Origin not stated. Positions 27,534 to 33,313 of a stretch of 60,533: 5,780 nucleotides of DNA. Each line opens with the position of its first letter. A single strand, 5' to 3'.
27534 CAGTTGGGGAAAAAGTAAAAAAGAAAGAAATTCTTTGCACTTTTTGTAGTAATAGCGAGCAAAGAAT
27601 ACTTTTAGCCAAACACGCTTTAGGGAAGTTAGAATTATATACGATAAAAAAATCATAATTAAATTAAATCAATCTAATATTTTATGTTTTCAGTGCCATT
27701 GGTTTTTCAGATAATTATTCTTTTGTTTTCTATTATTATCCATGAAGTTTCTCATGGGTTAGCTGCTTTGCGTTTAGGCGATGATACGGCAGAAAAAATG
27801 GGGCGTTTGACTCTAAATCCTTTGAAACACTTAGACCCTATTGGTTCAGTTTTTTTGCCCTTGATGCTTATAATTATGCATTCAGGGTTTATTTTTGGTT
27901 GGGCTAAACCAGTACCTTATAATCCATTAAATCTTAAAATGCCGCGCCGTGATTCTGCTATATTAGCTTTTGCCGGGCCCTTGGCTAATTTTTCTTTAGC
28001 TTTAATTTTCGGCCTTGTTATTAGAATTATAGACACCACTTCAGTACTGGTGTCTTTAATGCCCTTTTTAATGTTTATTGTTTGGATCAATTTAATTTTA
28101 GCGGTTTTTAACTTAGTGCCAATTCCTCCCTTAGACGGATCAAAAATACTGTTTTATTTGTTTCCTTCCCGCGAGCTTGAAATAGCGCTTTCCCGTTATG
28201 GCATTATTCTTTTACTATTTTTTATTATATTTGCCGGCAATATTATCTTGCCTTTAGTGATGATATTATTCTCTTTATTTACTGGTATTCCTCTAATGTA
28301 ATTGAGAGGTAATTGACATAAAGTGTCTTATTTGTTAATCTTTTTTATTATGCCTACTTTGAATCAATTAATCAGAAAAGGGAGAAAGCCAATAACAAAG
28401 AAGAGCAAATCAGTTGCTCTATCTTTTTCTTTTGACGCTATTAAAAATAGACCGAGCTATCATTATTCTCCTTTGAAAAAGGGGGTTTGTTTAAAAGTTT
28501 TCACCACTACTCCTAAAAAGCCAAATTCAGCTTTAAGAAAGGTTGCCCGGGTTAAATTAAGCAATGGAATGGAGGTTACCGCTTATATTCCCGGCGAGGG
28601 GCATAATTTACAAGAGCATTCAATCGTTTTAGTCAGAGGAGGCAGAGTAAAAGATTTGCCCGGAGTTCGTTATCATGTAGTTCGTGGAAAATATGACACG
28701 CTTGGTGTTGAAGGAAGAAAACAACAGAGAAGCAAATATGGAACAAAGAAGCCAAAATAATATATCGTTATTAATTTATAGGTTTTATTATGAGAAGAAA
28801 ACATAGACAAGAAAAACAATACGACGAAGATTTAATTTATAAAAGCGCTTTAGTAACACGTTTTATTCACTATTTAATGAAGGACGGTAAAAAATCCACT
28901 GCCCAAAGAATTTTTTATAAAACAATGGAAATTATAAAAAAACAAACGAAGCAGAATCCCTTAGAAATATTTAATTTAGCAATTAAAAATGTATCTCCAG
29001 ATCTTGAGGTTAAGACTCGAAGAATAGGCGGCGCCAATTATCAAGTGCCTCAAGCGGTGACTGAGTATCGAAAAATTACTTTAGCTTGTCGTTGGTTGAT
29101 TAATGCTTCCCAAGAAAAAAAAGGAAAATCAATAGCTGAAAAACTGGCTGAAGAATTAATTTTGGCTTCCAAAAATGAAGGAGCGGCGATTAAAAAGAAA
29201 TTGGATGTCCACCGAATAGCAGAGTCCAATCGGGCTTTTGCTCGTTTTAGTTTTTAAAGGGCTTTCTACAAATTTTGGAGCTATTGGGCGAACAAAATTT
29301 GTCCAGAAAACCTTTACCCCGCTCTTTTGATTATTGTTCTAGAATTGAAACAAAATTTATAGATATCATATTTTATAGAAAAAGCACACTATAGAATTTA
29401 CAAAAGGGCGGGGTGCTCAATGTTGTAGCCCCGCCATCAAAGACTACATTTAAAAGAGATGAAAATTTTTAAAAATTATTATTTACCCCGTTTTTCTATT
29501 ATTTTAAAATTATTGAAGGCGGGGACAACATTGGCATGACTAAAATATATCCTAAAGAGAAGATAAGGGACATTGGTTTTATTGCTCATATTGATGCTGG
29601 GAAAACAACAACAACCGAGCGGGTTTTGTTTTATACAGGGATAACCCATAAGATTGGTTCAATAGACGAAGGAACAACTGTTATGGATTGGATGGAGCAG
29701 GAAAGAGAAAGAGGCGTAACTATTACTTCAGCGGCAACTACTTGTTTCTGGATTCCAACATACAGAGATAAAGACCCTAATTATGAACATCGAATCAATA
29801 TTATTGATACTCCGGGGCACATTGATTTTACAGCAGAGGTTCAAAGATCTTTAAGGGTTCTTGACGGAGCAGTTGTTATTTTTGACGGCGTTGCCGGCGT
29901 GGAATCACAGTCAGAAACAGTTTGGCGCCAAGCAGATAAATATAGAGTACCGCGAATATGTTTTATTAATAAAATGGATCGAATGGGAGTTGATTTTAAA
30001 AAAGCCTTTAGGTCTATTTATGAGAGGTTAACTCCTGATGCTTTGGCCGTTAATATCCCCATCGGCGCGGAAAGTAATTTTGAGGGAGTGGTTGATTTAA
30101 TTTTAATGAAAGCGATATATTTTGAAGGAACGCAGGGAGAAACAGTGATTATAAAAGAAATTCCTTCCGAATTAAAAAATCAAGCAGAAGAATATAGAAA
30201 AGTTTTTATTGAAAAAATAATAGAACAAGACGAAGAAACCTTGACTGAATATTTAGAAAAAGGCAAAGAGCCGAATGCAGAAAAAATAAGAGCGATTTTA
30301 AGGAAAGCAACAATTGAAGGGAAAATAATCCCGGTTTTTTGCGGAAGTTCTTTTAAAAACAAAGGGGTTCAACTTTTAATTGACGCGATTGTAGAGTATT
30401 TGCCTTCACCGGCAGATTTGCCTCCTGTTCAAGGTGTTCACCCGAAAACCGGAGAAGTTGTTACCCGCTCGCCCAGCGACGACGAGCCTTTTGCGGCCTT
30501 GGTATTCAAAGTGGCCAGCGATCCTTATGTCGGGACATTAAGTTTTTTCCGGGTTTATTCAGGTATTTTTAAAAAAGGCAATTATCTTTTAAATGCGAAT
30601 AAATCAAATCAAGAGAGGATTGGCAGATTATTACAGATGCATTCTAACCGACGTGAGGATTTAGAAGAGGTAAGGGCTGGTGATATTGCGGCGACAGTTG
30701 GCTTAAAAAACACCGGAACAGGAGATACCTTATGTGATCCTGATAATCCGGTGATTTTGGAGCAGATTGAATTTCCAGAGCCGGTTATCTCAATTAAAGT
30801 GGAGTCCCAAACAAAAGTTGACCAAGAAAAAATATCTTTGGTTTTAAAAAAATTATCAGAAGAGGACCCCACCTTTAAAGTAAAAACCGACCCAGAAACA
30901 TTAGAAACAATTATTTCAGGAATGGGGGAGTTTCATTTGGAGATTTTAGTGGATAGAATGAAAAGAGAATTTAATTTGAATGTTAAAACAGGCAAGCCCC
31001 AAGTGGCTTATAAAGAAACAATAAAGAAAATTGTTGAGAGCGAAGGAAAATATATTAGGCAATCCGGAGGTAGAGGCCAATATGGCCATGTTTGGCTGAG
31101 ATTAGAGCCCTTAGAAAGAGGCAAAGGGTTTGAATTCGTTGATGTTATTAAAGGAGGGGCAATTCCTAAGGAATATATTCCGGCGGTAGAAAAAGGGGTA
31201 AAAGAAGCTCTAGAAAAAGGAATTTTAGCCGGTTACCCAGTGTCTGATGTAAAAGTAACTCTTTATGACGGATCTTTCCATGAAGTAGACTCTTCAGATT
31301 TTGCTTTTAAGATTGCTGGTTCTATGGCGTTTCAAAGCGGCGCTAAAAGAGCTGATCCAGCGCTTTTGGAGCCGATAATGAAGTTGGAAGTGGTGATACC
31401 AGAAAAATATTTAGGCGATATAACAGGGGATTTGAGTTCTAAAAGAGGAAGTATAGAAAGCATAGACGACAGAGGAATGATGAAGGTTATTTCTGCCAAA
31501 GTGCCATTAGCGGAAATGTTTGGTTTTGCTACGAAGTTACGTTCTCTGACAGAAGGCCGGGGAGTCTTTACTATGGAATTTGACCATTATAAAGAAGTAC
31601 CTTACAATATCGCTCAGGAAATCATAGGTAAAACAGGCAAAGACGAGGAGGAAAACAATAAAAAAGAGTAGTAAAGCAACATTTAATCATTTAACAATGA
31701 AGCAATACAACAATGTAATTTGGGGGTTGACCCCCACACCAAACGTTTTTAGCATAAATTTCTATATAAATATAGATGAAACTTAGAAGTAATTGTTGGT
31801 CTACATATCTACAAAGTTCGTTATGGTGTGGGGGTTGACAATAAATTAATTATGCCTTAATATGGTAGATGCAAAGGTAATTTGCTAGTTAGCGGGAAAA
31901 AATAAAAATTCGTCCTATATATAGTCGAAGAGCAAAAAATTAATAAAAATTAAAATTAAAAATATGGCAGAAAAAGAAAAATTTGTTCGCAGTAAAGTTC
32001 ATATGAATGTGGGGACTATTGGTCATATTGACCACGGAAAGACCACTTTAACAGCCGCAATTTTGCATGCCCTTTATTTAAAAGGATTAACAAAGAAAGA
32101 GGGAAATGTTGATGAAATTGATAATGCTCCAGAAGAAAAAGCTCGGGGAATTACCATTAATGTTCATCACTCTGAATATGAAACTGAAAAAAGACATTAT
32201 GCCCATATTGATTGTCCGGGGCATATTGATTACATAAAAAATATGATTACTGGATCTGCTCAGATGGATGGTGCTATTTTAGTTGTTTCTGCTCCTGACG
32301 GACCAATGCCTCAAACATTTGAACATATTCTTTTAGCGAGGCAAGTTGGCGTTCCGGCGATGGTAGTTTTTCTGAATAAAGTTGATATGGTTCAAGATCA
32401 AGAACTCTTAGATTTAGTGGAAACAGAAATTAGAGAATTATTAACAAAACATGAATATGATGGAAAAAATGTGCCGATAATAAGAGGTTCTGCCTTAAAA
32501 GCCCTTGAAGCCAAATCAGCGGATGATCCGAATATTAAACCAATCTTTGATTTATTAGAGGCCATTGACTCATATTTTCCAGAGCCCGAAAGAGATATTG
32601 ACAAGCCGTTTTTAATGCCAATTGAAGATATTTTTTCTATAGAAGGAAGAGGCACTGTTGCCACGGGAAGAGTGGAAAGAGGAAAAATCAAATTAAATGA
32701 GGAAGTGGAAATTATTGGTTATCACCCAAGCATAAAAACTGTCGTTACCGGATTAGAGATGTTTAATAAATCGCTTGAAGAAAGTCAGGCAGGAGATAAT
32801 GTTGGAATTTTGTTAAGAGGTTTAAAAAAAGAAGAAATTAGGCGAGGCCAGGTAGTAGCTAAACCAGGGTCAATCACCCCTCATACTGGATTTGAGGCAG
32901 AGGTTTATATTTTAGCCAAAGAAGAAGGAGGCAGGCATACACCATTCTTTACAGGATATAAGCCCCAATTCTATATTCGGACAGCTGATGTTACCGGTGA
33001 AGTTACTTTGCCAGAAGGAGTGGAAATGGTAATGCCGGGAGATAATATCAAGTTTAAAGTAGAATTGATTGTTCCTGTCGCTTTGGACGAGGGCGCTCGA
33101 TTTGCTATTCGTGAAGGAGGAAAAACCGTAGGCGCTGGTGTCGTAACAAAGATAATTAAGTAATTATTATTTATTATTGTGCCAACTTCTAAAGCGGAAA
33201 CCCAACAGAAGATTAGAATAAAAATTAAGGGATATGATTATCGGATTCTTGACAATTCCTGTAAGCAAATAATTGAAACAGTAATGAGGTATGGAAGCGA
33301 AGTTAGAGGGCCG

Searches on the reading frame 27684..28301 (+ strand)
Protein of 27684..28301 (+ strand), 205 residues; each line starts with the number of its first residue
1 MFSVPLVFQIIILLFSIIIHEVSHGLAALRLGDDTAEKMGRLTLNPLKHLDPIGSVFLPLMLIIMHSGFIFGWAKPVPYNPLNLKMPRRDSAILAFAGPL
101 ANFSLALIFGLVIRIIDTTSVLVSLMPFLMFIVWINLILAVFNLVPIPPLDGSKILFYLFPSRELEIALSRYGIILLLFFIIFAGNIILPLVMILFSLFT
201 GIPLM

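Call 38: search_protein_families(library=pfam, proteins=[window:27684-28301:+], max_evalue=0.00001)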
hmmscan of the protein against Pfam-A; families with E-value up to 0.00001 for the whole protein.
window:27684-28301:+ (205 aa): 1 family
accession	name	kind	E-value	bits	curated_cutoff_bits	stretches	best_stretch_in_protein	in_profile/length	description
PF02163.28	Peptidase_M50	-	3.5e-16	59.6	27.2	1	112-179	146-220/221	Peptidase family M50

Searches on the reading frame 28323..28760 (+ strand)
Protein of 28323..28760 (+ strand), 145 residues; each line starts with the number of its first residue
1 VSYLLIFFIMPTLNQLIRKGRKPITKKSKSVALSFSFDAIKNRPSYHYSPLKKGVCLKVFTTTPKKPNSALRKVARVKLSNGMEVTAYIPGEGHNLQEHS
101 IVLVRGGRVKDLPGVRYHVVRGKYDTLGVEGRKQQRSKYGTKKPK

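Call 38: search_protein_families(library=pfam, proteins=[window:28323-28760:+], max_evalue=0.00001)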
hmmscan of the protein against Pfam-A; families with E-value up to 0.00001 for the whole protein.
window:28323-28760:+ (145 aa): 1 family
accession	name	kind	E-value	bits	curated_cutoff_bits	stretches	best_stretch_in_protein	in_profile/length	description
PF00164.32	Ribosom_S12_S23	-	4.9e-38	129.7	22.3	1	44-145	6-109/110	Ribosomal protein S12/S23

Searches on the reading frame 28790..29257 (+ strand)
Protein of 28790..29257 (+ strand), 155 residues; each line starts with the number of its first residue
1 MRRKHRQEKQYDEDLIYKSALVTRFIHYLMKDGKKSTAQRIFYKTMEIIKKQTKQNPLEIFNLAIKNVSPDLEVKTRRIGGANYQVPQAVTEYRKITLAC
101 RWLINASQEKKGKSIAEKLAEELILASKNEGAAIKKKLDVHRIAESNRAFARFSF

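Call 38: search_protein_families(library=pfam, proteins=[window:28790-29257:+], max_evalue=0.00001)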
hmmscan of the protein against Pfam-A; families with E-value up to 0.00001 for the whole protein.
window:28790-29257:+ (155 aa): 1 family
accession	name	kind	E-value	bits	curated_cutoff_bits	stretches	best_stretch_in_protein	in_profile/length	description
PF00177.27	Ribosomal_S7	-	4.8e-57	192.2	24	1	1-148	1-148/148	Ribosomal protein S7p/S5e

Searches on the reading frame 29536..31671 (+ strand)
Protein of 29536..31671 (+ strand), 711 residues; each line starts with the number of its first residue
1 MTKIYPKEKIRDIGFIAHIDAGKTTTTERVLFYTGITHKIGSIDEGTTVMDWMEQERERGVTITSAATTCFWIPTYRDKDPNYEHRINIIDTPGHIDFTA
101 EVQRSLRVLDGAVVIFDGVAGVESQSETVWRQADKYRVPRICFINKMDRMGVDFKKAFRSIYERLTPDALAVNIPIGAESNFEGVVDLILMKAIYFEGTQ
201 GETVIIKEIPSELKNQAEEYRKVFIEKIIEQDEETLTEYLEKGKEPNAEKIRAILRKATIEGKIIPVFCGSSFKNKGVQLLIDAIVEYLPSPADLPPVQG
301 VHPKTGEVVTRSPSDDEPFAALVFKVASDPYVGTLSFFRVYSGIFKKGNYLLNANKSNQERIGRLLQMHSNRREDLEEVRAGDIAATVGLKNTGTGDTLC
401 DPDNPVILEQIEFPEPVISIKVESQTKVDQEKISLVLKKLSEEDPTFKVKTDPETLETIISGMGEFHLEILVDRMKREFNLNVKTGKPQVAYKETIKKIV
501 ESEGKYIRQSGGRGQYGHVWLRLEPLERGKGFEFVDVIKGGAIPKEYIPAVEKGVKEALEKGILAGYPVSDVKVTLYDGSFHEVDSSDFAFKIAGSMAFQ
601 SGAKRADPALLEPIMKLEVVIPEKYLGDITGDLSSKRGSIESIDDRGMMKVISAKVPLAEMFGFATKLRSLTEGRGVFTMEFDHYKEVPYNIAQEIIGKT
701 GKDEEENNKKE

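Call 14: search_protein_families(library=pfam, proteins=[window:29536-31671:+])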
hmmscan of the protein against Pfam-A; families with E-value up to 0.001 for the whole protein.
window:29536-31671:+ (711 aa): 7 families
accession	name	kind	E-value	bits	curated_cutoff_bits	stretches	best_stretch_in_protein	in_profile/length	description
PF00009.33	GTP_EFTU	-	8.2e-61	205.3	26.5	1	9-291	2-188/188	Elongation factor Tu GTP binding domain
PF03764.24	EFG_IV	-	6.5e-50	168.4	24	1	488-606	1-120/121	Elongation factor G, domain IV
PF00679.30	EFG_C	-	1e-30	106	27.9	1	610-695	2-88/89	Elongation factor G C-terminus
PF14492.12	EFG_III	-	6.5e-30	103.5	27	1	413-487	1-75/75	Elongation Factor G, domain III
PF22042.2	EF-G_D2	-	5.3e-17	62.2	27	1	318-401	1-83/84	Elongation factor G domain 2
PF03144.31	GTP_EFTU_D2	-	1.4e-15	57.9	30.3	1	333-400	1-73/73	Elongation factor Tu domain 2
PF16658.11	RF3_C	-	0.0004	20.7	40.1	1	421-498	14-91/132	Class II release factor RF3, C-terminal domain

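Call 53: find_encoding_contigs(protein=window:29536-31671:+, flank=2500, max_places=10)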
Protein window:29536-31671:+ (711 aa): no gene with exactly this product is on record in the collection.

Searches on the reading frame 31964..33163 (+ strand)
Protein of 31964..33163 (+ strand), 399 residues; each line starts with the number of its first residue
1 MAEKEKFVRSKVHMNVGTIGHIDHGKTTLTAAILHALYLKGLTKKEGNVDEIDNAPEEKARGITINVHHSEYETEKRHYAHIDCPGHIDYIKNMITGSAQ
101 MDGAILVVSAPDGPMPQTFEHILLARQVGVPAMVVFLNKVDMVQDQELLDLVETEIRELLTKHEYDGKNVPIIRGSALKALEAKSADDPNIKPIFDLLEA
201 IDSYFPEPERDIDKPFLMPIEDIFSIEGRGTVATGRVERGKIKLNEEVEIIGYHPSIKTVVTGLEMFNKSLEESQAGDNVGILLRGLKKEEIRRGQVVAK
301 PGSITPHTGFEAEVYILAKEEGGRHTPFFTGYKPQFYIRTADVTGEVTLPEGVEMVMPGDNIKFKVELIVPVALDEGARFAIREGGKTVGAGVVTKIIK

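Call 14: search_protein_families(library=pfam, proteins=[window:31964-33163:+])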
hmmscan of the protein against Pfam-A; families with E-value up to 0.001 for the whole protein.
window:31964-33163:+ (399 aa): 3 families
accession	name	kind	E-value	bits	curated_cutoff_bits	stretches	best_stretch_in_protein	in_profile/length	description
PF00009.33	GTP_EFTU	-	8e-63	211.9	26.5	1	12-206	2-187/188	Elongation factor Tu GTP binding domain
PF03143.23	GTP_EFTU_D3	-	2.5e-39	134.3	27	1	303-397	1-105/106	Elongation factor Tu C-terminal domain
PF03144.31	GTP_EFTU_D2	-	5.9e-20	71.9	30.3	1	230-298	1-72/73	Elongation factor Tu domain 2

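Call 51: find_encoding_contigs(protein=window:31964-33163:+, flank=2500, max_places=10)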
Protein window:31964-33163:+ (399 aa): no gene with exactly this product is on record in the collection.
